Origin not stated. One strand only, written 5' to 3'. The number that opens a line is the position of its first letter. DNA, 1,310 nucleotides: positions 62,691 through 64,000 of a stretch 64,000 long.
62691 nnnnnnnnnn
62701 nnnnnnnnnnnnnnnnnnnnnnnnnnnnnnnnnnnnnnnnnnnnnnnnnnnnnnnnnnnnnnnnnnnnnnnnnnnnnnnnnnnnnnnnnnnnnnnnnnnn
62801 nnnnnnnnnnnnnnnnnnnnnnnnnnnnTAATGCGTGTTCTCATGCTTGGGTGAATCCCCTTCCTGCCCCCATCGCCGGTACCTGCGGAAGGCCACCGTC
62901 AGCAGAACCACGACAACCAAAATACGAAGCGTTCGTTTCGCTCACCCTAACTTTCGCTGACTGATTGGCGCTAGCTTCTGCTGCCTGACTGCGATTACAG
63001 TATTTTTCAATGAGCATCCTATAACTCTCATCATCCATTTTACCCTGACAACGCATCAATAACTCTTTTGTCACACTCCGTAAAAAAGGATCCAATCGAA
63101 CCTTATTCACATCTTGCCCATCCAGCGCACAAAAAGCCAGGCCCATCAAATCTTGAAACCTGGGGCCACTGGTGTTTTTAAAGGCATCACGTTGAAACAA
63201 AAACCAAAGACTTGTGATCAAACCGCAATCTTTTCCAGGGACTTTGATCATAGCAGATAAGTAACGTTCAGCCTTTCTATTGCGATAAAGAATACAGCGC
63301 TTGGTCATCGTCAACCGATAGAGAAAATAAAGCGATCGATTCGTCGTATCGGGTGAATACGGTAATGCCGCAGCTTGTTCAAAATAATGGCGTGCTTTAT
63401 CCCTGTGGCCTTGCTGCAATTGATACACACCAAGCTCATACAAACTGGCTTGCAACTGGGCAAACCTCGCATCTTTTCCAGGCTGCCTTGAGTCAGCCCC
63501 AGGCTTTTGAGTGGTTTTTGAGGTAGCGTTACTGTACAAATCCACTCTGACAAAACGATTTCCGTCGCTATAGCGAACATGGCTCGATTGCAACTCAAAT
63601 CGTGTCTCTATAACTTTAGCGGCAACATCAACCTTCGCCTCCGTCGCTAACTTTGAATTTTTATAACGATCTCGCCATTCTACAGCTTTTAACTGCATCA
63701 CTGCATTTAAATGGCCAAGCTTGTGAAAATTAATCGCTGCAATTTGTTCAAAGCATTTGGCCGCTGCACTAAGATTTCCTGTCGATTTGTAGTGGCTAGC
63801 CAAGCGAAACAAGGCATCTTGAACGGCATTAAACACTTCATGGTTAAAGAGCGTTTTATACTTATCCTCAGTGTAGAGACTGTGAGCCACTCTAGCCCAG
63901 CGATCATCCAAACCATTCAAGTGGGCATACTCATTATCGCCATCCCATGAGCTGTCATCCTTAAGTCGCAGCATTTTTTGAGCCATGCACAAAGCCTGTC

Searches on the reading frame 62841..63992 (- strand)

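Call 80: search_protein_families(library=pfam, proteins=[window:62841-63992:-], max_evalue=0.00001)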
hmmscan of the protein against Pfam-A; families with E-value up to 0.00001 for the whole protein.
window:62841-63992:- (383 aa): 2 families
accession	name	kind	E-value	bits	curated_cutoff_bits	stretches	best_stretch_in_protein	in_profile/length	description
PF07719.23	TPR_2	-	3e-08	33.6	27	0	183-210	3-30/34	Tetratricopeptide repeat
PF13181.12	TPR_8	-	3.1e-06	27.3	25.7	0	59-87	2-30/34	Tetratricopeptide repeat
